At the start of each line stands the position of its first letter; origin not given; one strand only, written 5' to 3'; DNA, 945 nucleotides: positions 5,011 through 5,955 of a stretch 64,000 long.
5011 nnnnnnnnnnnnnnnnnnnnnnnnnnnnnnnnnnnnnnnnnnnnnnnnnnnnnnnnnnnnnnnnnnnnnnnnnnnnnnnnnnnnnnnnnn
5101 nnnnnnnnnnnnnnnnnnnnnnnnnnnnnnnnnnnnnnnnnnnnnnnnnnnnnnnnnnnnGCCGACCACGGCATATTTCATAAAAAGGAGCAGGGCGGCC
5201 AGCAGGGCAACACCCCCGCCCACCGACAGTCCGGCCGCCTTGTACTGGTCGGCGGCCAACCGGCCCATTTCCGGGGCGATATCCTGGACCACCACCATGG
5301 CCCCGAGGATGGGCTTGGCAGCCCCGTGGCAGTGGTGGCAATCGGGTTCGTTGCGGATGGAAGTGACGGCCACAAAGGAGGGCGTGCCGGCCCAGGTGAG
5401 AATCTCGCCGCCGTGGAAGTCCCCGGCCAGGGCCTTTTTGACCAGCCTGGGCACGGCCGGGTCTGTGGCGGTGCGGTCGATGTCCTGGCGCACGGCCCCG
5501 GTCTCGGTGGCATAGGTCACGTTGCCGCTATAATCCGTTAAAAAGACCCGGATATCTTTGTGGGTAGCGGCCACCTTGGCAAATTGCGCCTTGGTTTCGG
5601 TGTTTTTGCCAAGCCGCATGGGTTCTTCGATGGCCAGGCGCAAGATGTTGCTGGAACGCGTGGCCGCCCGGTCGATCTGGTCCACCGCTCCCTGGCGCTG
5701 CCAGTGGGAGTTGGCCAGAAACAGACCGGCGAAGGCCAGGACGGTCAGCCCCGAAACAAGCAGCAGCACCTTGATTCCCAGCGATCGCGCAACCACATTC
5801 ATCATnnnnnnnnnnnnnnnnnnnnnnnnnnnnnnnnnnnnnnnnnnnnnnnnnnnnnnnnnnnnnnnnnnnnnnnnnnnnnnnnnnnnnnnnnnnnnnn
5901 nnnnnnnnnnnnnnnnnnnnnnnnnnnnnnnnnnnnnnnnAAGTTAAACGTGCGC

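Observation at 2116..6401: Co-oriented oxygen/redox response locus: tetraheme cytochrome c, heme-c-containing MCP (DcrA-like), rubredoxin and ROO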

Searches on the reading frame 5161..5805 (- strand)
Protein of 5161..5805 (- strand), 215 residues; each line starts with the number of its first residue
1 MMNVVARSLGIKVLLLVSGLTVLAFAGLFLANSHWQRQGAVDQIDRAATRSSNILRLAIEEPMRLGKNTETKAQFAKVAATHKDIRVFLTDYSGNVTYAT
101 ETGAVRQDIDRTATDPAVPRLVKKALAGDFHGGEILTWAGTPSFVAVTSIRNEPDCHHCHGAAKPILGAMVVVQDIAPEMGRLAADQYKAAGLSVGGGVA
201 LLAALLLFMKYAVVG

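Call 6: find_homologous_proteins(query=window:5161-5805:-, max_evalue=0.001)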
Query window:5161-5805:- (215 aa): 4 proteins with E <= 0.001 among 4634 candidates.
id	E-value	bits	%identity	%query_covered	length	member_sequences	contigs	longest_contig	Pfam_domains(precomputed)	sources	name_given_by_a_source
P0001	2.0e-50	189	62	64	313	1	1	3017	PF00672.31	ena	-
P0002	1.2e-46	177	65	61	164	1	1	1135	-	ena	-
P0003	7.5e-40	155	40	84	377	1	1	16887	PF00015.27,PF00672.31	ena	-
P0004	4.9e-16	77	63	32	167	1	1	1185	-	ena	-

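Call 20: search_protein_representatives(protein=window:5161-5805:-)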
Query: 215 residues. Proteins with E-value up to 0.001 (for the whole library): 284; up to 1e-10: 124; up to 1e-30: 26. The best 150 are listed.
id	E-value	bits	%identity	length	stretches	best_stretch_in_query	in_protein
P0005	4.1e-55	202.9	46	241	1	2-214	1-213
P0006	1.1e-54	201.5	46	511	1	2-214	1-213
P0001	6.3e-51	189.2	63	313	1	79-215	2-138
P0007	3.5e-47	177.0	43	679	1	3-214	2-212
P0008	6.7e-46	172.8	42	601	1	7-214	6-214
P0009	2.5e-45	170.9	42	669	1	6-214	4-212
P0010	6.7e-44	166.3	40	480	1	6-210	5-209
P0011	4.6e-42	160.3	42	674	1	4-215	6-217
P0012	3.2e-41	157.5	40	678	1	5-214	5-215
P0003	2.4e-40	154.7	41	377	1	7-213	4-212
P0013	8.9e-40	152.8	38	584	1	2-214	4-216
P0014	4.0e-38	147.4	34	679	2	4-214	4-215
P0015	8.2e-38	146.4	39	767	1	19-214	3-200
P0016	5.8e-37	143.6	36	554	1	2-213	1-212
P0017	1.4e-36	142.4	37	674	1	1-212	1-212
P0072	3.4e-18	82.4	25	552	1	8-213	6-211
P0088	7.6e-15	71.4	28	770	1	7-185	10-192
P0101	2.4e-12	63.3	22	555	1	3-195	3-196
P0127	1.3e-10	57.6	21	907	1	3-200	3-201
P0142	1.3e-09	54.4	21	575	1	1-211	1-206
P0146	1.8e-09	53.9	27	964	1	14-209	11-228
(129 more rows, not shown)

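Call 27: find_related_loci(query=A1, collection=genome_contigs, flank=6000)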
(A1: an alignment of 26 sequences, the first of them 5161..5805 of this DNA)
Query A1 (215 aa) in genome_contigs; peptide patterns used: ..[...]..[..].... (x = any residue, [..] = any of these).
335 stretches matched a pattern; 294 encode a relative of the query (tblastn E <= 1e-3); the best 80 are kept; 80 distinct loci.
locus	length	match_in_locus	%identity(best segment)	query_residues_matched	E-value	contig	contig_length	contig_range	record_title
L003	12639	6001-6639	84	2-214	7e-111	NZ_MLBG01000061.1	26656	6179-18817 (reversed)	Desulfovibrio sp. DV contig00061, whole genome shotgun sequence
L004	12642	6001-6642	73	2-215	4e-104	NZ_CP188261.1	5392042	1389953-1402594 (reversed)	MAG: Solidesulfovibrio sp. DCME chromosome, complete genome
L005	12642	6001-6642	73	1-214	5e-103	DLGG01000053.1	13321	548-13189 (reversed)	MAG TPA_asm: Solidesulfovibrio magneticus isolate UBA7700 UBA7700_contig_2548, whole genome shotgun sequence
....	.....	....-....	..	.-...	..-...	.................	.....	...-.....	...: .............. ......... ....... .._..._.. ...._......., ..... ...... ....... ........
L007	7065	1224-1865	73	1-214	2e-102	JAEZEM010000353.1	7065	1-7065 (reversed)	MAG: Proteobacteria bacterium isolate OH_CBrB_343 k127_571347, whole genome shotgun sequence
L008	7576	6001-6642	72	1-214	3e-100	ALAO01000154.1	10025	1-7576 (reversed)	MAG: Solidesulfovibrio magneticus str. Maddingley MBC34 contig_352.154, whole genome shotgun sequence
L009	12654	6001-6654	69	1-215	3e-94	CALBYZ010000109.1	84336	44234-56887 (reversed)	MAG TPA_asm: uncultured Desulfovibrio sp. isolate SRR3330157_bin.29_CONCOCT_v1.1_MAG genome assembly, contig: ERZ724089.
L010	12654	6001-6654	69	1-215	3e-94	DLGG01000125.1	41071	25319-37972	MAG TPA_asm: Solidesulfovibrio magneticus isolate UBA7700 UBA7700_contig_440, whole genome shotgun sequence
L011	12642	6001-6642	70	2-215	2e-90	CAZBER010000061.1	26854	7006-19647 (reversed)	MAG TPA_asm: uncultured Desulfovibrionaceae bacterium isolate SRP239243_co2_311 genome assembly, contig: NODE_2738_lengt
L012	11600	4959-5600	70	2-215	1e-91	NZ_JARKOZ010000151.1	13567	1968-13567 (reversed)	MAG: Solidesulfovibrio sp. isolate D159_maxbin.009 k141_121124, whole genome shotgun sequence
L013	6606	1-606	68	17-215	5e-87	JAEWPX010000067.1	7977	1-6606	MAG: Proteobacteria bacterium isolate OH_SBrB_115 k127_814682, whole genome shotgun sequence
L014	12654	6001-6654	68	1-215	3e-84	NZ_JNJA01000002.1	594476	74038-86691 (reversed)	Solidesulfovibrio alcoholivorans DSM 5433 Q368DRAFT_scaffold00002.2_C, whole genome shotgun sequence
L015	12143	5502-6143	57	2-215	1e-81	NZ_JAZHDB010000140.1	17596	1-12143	MAG: Desulfolutivibrio sp. isolate Bin1Zod NODE_381_length_17642_cov_44.434184, whole genome shotgun sequence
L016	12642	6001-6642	54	2-215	2e-78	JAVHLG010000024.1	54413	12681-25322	MAG: Desulfovibrionaceae bacterium isolate Ess09-06 NODE_24_length_54413_cov_7.956032, whole genome shotgun sequence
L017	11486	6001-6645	52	1-215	6e-78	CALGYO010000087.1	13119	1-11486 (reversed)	MAG TPA_asm: uncultured Desulfovibrionaceae bacterium isolate SRR3330206_bin.76_CONCOCT_v1.1_MAG genome assembly, contig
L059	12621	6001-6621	39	8-214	4e-52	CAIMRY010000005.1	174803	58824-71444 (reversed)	MAG: uncultured delta proteobacterium isolate AM4_bin-625 genome assembly, contig: bin-625:05/46, whole genome shotgun s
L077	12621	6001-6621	47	8-214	1e-50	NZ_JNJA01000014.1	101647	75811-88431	Solidesulfovibrio alcoholivorans DSM 5433 Q368DRAFT_scaffold00014.14_C, whole genome shotgun sequence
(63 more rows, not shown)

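Call 34: search_solved_structures(query=A1, max_evalue=10, show_alignments=2)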
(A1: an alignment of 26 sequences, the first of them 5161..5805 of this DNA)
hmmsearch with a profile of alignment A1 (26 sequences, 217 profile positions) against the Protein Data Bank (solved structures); distinct sequences matched with E-value up to 10: 7.
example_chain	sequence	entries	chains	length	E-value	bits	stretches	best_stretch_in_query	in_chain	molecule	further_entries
3b42_A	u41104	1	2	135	0.00053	22.8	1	118-181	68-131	Methyl-accepting chemotaxis protein, putative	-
3b47_A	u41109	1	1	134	0.0059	19.4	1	120-180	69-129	Methyl-accepting chemotaxis protein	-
6m6z_A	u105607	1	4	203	0.046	16.5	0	11-57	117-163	TMH4C4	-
8tm9_A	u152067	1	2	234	0.046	16.4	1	14-77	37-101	D_3_633_8x peptide bound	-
8tlp_A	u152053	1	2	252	0.058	16.1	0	14-77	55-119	D_3_633_8x, no peptide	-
5k7v_A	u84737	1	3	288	0.61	12.8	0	17-76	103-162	Designed protein HR00C3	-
2qua_A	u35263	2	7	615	0.99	12.1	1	70-130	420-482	Extracellular lipase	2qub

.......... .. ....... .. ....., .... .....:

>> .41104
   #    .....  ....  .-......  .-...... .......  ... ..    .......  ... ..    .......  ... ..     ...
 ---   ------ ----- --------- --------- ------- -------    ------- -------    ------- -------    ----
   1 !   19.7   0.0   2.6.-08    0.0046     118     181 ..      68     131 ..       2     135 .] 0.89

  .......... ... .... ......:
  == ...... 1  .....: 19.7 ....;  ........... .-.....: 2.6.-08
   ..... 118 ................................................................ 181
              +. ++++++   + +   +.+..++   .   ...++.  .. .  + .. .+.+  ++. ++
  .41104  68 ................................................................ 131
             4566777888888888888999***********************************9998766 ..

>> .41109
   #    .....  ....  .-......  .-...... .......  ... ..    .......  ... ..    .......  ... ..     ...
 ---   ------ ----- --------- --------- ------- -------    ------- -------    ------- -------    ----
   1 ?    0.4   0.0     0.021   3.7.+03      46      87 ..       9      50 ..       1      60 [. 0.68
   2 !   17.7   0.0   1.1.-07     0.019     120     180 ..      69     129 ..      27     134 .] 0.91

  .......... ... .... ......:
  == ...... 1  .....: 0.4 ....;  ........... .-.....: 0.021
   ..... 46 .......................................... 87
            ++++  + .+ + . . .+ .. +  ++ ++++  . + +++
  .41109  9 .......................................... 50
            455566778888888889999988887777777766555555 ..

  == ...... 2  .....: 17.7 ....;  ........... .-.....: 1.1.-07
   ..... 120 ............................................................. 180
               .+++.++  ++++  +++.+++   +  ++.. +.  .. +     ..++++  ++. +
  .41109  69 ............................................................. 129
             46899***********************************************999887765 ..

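Call 40: predict_structure(alignment_id=A1)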
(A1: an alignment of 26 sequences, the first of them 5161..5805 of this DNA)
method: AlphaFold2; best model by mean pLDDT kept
length: 215 residues; sequences in the alignment: 26
mean_pLDDT: 92.2   pTM: 0.82
mean pLDDT of the five models: 92.2, 91.9, 91.0, 90.3, 89.9
residues with pLDDT >= 90: 169; 70-90: 44; 50-70: 2; < 50: 0
segments of 3 or more residues with pLDDT < 50: none
pLDDT, mean of each block of 10 residues (from residue 1): 75 88 92 93 92 91 90 96 97 97 96 95 97 94 96 89 95 96 93 92 88 79
secondary structure, 60 per line:
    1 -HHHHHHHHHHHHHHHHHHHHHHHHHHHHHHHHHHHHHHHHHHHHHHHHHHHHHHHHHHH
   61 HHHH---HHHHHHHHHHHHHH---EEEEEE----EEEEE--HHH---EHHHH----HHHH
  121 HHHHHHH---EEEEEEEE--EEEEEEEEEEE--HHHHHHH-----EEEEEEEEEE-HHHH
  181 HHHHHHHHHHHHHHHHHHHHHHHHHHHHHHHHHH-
elements in order: H2-64 H68-81 E85-90 E95-99 H109-112 H117-127 E131-138 E141-151 H154-160 E166-175 H177-214

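Call 44: fold_search(model_id=the predicted structure, library=pdb)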
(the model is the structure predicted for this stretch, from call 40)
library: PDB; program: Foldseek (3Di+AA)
matches with E <= 10: 666; with E <= 0.001: 33
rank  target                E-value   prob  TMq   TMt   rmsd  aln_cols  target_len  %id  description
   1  9a5d_A                3.9e-07  1.00  0.70  0.27   4.2       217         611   12  Integrative model of WALK-YYCH by crosslinking MS and deep learning (released 2024-09-18)
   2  3b42_B                2.6e-06  1.00  0.32  0.50  12.5       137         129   20  Periplasmic sensor domain of chemotaxis protein GSU0935 (released 2008-04-08)
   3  5is1                  7.4e-06  1.00  0.44  0.62   4.7       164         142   14  Crystal structure of the extracellular domain of sensor histidine kinase YycG from Staphylococcus aureus at 2.0 Angstrom (released 2016-07-20)
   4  3b42_A                1.4e-05  1.00  0.31  0.50  12.3       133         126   20  Periplasmic sensor domain of chemotaxis protein GSU0935 (released 2008-04-08)
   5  4ywz_A                2.0e-05  1.00  0.44  0.60   4.9       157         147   13  Crystal structure of the extracellular receptor domain of the essential sensor kinase WalK from Staphylococcus aureus (released 2016-03-30)
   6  7dud_A                3.8e-05  1.00  0.45  0.61   4.6       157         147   14  Crystal Structure of erWalK (released 2022-01-19)
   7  4ywz_B                8.4e-05  1.00  0.45  0.62   4.6       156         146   14  Crystal structure of the extracellular receptor domain of the essential sensor kinase WalK from Staphylococcus aureus (released 2016-03-30)
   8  3e4p_B                8.4e-05  1.00  0.38  0.33   8.3       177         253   18  Crystal structure of malonate occupied DctB (released 2008-10-21)
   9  3vol                  9.5e-05  1.00  0.35  0.51   5.6       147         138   16  X-ray Crystal Structure of PAS-HAMP Aer2 in the CN-bound Form (released 2012-05-23)
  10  3lif_A                1.2e-04  1.00  0.45  0.41   4.8       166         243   14  Crystal Structure of the extracellular domain of the putative histidine kinase rpHK1S-Z16 (released 2010-05-05)
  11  2qkp_A                1.2e-04  1.00  0.33  0.47   4.6       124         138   14  Crystal structure of C-terminal domain of SMU_1151c from Streptococcus mutans (released 2007-07-24)
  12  3by9_A                1.2e-04  1.00  0.42  0.36   5.5       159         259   14  Crystal structure of the V. cholerae Histidine Kinase DctB Sensor Domain (released 2008-08-12)
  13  3b47                  1.2e-04  1.00  0.30  0.51  13.8       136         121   17  Periplasmic sensor domain of chemotaxis protein GSU0582 (released 2008-04-08)
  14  2qkp_D                1.2e-04  1.00  0.31  0.46   4.9       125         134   14  Crystal structure of C-terminal domain of SMU_1151c from Streptococcus mutans (released 2007-07-24)
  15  4hi4_A                1.3e-04  1.00  0.32  0.53   4.9       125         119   18  Crystal structure of the 5-coordinate ferric heme-binding PAS domain of Aer2 from P. aeruginosa (released 2013-01-09)
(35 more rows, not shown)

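Call 76: search_protein_families(library=pfam, proteins=[L077:5980-7761:+, L059:8040-8366:+, L059:8548-8952:+, L059:9063-9635:+], max_evalue=0.001)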
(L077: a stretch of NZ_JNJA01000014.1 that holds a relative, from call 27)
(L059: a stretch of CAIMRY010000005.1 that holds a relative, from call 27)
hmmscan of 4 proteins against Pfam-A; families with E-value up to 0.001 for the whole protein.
L077:5980-7761:+ (593 aa): 2 families
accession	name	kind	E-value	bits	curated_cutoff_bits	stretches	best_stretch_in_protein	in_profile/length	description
PF00015.26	MCPsignal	-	2.8e-45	154.7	34.6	1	377-559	3-171/172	Methyl-accepting chemotaxis protein (MCP) signalling domain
PF00672.30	HAMP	-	0.00019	22.1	25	0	209-269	2-52/53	HAMP domain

L059:8040-8366:+ (108 aa): 1 family
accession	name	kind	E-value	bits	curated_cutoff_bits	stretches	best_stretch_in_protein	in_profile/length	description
PF07238.19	PilZ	-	1.9e-13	51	22.5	1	6-107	1-100/102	PilZ domain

L059:8548-8952:+ (134 aa): 1 family
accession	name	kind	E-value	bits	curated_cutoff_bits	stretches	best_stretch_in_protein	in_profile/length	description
PF01475.25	FUR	-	2.8e-25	89.2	23.1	1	7-97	2-94/121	Ferric uptake regulator family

L059:9063-9635:+ (190 aa): 4 families
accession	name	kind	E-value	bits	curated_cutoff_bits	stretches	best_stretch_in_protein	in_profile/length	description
PF02915.23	Rubrerythrin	-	1.2e-28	100.6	22.8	1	11-137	2-136/137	Rubrerythrin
PF21349.2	RUBY_RBDX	-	1.6e-14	53.5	26.5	1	155-184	1-30/30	Rubrerythrin, rubredoxin-like domain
PF00210.30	Ferritin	-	4.2e-07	30.4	24.5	1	15-142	7-140/142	Ferritin-like domain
PF23458.2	DUF7130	-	1.5e-06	28.5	35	1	139-188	39-88/89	Domain of unknown function (DUF7130)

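Call 82: find_encoding_contigs(protein=P0101, flank=3000, max_places=2)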
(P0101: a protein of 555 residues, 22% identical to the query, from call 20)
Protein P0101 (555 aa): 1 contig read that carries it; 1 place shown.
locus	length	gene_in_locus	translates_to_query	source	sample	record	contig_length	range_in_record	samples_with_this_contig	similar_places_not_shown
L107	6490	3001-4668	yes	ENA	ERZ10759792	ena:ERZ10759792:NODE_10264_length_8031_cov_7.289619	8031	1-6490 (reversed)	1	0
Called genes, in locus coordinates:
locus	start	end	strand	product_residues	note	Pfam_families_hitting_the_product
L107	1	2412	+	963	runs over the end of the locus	PF00270:DEAD, PF04851:ResIII, PF00271:Helicase_C, PF09369:MZB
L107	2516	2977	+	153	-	PF22113:Mtrc-MtrF_II-IV_dom (weak), PF14522:Cytochrome_C7 (faint), PF13435:Cytochrome_C554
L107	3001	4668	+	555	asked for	PF06103:DUF948 (faint), PF00015:MCPsignal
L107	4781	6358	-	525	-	PF03023:MurJ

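Call 83: find_encoding_contigs(protein=P0127, flank=3000, max_places=2)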
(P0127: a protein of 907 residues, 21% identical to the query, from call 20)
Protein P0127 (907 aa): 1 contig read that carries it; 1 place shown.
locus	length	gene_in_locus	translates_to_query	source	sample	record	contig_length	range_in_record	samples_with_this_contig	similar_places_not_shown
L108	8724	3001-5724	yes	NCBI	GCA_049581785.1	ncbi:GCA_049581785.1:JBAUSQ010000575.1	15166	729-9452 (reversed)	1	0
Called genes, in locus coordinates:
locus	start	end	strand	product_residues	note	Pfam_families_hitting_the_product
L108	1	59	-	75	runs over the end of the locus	-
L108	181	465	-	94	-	PF13744:HTH_37, PF04545:Sigma70_r4 (faint), PF13560:HTH_31 (weak), PF01381:HTH_3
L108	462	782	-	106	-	PF05973:Gp49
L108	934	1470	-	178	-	-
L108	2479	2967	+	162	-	PF22113:Mtrc-MtrF_II-IV_dom (weak), PF14522:Cytochrome_C7 (faint), PF13435:Cytochrome_C554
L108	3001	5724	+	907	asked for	PF00672:HAMP, PF00512:HisKA, PF02518:HATPase_c, PF00072:Response_reg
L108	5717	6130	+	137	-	PF23198:PDE8A_N (weak), PF00072:Response_reg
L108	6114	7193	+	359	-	PF00072:Response_reg, PF00512:HisKA, PF02518:HATPase_c, PF14501:HATPase_c_5 (weak)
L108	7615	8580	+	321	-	PF00582:Usp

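Call 84: find_encoding_contigs(protein=P0072, flank=3000, max_places=2)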
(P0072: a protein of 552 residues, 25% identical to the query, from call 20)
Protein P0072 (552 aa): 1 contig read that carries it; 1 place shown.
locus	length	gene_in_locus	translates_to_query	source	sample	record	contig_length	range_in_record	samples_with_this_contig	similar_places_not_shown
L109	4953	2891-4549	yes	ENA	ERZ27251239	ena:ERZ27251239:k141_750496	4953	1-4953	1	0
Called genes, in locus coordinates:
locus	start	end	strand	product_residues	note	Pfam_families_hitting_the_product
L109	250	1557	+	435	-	PF00078:RVT_1, PF08388:GIIM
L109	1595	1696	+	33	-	-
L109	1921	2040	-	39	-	-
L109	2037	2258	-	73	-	-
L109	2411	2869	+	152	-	PF22113:Mtrc-MtrF_II-IV_dom (weak), PF14522:Cytochrome_C7 (faint), PF09699:Paired_CXXCH_1 (faint), PF13435:Cytochrome_C554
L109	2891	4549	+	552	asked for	PF00672:HAMP (weak), PF00015:MCPsignal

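Call 85: find_encoding_contigs(protein=P0146, flank=3000, max_places=2)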
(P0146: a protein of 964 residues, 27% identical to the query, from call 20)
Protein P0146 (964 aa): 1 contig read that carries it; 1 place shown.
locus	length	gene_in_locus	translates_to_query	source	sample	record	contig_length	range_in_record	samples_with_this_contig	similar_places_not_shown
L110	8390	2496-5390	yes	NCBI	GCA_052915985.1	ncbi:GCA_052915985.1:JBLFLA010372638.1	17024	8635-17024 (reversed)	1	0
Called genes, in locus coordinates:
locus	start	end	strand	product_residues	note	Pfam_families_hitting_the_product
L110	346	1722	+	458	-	PF07992:Pyr_redox_2, PF13738:Pyr_redox_3 (weak)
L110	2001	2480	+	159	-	PF22113:Mtrc-MtrF_II-IV_dom (weak), PF14522:Cytochrome_C7 (faint), PF13435:Cytochrome_C554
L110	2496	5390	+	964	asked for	PF18947:HAMP_2, PF00989:PAS (weak), PF08448:PAS_4, PF13426:PAS_9, PF18947:HAMP_2, PF00015:MCPsignal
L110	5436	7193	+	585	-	PF00069:Pkinase, PF07714:PK_Tyr_Ser-Thr, PF13414:TPR_11, PF13432:TPR_16 (weak), PF00515:TPR_1 (weak), PF07719:TPR_2 (weak), PF13424:TPR_12, PF14559:TPR_19, +11 more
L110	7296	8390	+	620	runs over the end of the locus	PF00069:Pkinase, PF07714:PK_Tyr_Ser-Thr, PF00515:TPR_1 (faint), PF07719:TPR_2 (faint), PF13428:TPR_14 (faint), PF13432:TPR_16 (weak), PF14559:TPR_19 (weak), PF13414:TPR_11, +4 more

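Call 86: find_encoding_contigs(protein=P0088, flank=3000, max_places=2)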
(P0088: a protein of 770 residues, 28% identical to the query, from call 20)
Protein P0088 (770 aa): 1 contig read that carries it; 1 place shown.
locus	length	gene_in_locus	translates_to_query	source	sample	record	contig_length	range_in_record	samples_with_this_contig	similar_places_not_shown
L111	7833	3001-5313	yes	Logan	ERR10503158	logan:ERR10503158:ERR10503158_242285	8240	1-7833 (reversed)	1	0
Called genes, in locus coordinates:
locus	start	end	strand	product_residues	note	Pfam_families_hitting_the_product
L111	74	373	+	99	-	PF00072:Response_reg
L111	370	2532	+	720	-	PF01627:Hpt, PF02895:H-kinase_dim (weak), PF02518:HATPase_c, PF01584:CheW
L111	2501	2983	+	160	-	PF22113:Mtrc-MtrF_II-IV_dom (weak), PF09699:Paired_CXXCH_1 (faint), PF14522:Cytochrome_C7 (faint), PF13435:Cytochrome_C554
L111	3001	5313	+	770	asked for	PF21563:Mcp40H-20_sensor (weak), PF00672:HAMP, PF00989:PAS, PF08448:PAS_4, PF13426:PAS_9, PF00015:MCPsignal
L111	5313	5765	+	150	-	PF01584:CheW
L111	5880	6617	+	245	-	PF03705:CheR_N (weak), PF01739:CheR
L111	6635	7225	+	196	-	PF03975:CheD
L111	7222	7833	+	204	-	?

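Call 87: find_encoding_contigs(protein=P0142, flank=3000, max_places=2)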
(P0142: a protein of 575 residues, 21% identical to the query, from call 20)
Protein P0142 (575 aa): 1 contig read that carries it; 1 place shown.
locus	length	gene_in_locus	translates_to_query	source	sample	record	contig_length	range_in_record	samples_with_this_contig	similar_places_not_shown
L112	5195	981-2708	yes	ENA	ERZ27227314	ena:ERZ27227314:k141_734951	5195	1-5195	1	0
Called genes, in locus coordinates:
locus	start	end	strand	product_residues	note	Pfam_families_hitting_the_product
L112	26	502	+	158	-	PF01584:CheW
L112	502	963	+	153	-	PF22113:Mtrc-MtrF_II-IV_dom, PF09699:Paired_CXXCH_1 (faint), PF14522:Cytochrome_C7 (faint), PF13435:Cytochrome_C554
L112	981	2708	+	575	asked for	PF21563:Mcp40H-20_sensor (weak), PF00672:HAMP (weak), PF00015:MCPsignal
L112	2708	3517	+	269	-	PF03705:CheR_N, PF01739:CheR, PF08242:Methyltransf_12 (faint)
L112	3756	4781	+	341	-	PF00072:Response_reg, PF01339:CheB_methylest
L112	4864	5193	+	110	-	?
